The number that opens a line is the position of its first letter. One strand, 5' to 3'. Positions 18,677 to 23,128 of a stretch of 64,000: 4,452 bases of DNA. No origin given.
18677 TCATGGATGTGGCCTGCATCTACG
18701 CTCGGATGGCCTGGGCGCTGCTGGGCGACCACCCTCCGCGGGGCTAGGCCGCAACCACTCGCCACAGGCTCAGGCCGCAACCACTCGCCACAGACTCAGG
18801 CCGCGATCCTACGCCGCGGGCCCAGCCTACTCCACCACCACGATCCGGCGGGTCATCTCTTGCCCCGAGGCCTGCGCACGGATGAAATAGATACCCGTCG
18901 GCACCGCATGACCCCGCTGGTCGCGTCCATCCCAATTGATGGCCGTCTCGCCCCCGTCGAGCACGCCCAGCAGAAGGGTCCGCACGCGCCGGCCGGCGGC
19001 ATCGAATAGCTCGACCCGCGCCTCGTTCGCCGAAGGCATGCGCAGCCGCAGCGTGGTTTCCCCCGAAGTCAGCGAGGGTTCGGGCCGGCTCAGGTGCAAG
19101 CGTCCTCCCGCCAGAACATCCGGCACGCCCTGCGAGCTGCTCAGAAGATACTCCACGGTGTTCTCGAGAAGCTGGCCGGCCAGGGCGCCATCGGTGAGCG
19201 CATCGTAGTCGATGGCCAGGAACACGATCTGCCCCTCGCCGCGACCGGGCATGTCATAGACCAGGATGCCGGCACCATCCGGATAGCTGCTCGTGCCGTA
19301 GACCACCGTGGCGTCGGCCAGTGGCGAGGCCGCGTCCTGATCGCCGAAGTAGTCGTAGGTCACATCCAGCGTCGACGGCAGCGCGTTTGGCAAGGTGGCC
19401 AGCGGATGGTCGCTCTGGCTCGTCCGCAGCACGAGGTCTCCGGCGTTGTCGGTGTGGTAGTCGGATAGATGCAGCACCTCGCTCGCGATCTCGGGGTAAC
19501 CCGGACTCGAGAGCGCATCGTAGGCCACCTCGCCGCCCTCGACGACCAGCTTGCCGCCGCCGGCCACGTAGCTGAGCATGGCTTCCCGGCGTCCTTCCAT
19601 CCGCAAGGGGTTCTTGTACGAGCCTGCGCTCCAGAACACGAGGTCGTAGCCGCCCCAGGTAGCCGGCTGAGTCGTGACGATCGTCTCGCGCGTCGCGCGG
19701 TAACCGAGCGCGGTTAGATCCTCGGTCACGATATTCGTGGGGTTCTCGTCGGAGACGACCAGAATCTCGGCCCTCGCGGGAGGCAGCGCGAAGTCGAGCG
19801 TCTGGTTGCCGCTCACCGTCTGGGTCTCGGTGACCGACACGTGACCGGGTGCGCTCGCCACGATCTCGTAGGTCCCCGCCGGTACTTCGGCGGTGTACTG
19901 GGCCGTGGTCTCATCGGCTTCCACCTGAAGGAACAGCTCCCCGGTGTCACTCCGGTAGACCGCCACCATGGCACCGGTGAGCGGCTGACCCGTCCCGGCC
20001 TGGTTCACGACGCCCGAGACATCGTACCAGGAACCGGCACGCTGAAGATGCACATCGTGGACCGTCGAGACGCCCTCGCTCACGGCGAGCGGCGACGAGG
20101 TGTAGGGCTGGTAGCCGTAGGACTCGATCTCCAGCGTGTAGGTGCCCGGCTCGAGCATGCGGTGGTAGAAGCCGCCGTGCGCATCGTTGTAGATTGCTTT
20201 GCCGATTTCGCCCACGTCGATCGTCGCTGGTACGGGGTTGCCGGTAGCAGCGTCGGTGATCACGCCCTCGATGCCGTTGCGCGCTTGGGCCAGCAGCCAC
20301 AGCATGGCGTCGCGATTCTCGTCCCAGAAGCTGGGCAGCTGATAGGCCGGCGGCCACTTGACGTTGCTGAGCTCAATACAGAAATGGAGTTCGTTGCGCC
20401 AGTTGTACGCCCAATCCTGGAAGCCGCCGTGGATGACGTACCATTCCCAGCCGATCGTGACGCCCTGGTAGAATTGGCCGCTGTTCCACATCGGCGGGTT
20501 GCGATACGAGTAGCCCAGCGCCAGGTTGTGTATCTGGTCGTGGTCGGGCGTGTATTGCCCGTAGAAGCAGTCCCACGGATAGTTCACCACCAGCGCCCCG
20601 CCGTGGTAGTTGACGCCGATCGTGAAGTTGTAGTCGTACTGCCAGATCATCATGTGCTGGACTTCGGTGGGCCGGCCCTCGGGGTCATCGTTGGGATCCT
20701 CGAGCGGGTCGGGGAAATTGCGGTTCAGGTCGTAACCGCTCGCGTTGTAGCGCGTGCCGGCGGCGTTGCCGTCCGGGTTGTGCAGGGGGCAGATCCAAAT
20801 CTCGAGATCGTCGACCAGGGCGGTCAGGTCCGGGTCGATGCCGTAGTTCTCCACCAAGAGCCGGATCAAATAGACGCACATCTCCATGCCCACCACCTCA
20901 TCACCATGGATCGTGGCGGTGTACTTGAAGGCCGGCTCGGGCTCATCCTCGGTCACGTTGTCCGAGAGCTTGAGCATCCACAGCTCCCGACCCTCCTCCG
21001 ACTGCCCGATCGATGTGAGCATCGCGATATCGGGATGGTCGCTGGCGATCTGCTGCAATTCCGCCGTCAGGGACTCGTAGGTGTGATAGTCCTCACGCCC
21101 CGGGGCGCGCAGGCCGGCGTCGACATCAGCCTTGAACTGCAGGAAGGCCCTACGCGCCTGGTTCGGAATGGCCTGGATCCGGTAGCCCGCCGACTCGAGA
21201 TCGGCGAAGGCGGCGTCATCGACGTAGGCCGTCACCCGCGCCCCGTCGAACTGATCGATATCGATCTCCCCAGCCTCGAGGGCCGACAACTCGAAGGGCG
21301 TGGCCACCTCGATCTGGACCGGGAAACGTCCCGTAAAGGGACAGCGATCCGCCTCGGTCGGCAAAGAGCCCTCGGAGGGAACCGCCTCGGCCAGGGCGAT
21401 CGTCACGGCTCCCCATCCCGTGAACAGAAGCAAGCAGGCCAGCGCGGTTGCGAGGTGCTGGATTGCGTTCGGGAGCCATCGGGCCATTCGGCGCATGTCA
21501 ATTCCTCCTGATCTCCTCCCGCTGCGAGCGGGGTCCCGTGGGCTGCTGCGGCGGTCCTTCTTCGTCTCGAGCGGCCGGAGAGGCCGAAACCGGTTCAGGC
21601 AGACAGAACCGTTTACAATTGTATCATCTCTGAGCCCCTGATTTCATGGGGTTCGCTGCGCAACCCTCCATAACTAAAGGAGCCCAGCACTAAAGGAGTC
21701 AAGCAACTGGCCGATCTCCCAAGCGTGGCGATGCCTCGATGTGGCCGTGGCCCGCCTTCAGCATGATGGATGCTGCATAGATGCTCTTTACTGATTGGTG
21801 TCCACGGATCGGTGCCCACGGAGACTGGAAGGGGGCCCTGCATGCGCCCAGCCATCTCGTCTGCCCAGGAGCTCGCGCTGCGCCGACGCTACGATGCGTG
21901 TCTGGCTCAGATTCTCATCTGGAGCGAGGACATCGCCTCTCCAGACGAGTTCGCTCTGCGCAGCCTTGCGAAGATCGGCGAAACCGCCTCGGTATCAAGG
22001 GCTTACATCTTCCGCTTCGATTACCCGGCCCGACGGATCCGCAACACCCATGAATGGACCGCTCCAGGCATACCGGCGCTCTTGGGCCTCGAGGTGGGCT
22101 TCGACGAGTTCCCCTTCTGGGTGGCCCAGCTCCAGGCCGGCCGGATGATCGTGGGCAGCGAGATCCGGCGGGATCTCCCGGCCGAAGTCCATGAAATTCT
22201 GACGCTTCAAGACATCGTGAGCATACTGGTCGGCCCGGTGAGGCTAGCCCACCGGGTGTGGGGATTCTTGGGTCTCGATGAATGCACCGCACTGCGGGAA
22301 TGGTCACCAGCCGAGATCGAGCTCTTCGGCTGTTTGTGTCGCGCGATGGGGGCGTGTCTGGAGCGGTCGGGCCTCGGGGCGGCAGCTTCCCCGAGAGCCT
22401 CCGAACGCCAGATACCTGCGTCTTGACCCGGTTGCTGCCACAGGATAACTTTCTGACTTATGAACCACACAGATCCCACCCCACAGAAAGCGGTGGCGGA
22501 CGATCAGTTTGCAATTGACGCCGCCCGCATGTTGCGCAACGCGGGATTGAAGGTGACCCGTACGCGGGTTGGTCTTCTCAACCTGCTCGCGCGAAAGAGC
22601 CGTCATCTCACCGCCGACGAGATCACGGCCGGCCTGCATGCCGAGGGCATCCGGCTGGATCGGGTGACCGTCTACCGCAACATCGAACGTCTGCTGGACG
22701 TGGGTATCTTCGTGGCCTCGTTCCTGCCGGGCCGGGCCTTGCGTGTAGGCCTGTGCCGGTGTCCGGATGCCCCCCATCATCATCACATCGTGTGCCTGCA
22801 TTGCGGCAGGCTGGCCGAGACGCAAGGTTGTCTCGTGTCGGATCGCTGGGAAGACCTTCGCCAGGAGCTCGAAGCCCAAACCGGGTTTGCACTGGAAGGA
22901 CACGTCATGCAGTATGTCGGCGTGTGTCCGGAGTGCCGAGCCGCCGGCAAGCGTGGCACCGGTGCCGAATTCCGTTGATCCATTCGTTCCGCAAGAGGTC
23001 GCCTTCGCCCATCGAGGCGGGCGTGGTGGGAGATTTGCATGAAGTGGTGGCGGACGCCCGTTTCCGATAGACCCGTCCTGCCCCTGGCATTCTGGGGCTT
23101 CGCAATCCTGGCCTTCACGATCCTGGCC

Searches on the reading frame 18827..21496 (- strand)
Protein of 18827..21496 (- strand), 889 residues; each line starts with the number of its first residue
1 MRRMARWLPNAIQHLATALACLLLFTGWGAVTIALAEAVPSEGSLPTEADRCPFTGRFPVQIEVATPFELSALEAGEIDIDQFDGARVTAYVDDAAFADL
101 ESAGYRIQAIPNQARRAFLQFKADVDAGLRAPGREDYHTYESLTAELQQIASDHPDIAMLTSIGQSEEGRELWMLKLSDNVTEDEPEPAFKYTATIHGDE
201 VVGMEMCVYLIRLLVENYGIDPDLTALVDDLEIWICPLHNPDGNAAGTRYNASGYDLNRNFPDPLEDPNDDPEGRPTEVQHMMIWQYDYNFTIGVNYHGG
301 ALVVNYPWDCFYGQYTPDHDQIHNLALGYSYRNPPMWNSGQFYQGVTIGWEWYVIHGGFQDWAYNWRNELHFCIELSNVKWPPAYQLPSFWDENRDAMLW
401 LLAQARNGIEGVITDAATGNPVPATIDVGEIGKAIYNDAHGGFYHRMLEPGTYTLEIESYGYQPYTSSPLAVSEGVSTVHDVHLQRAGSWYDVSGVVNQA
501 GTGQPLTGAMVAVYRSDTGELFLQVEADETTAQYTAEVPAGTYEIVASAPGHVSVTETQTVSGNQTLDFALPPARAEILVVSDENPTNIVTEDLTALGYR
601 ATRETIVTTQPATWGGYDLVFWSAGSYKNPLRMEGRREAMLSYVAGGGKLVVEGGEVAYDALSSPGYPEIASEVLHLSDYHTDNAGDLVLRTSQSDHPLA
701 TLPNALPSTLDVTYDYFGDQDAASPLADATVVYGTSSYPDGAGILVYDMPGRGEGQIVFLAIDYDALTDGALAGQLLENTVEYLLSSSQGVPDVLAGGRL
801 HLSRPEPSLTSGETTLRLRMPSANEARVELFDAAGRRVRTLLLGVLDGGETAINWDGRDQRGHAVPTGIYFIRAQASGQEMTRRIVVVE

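Call 30: search_protein_families(library=pfam, proteins=[window:18827-21496:-], max_evalue=0.001)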
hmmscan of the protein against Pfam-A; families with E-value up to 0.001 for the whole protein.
window:18827-21496:- (889 aa): 6 families
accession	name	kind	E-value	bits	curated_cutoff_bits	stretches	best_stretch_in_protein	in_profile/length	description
PF00246.29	Peptidase_M14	-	2.6e-58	198.3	21.6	1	144-396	2-285/286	Zinc carboxypeptidase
PF13620.12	CarboxypepD_reg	-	5.2e-18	65.6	32.3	2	409-485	2-82/82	Carboxypeptidase regulatory-like domain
PF13860.13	FlgD_ig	-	3.8e-13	49.6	27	1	812-878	8-77/79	FlgD Ig-like domain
PF13715.12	CarbopepD_reg_2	-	3e-12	46.8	32.2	2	409-467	1-60/88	CarboxypepD_reg-like domain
PF24827.1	AstE_AspA_cat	-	2.8e-06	27.5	25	1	193-269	8-73/192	Succinylglutamate desuccinylase/Aspartoacylase catalytic domain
PF08308.17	PEGA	-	2.7e-05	24.4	20.8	0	536-570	29-64/71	PEGA domain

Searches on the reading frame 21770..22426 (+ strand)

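Call 30: search_protein_families(library=pfam, proteins=[window:21770-22426:+], max_evalue=0.001)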
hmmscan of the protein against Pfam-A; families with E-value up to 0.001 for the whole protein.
window:21770-22426:+ (218 aa): 1 family
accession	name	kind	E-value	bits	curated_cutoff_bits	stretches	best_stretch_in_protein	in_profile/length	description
PF01590.32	GAF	-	5e-07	30.8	22.4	1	59-195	3-131/133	GAF domain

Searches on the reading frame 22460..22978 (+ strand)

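Call 30: search_protein_families(library=pfam, proteins=[window:22460-22978:+], max_evalue=0.001)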
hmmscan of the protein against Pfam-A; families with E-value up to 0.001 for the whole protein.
window:22460-22978:+ (172 aa): 1 family
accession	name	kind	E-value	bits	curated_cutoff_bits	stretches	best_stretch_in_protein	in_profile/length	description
PF01475.25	FUR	-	1.1e-17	64.7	23.1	1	28-152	2-120/121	Ferric uptake regulator family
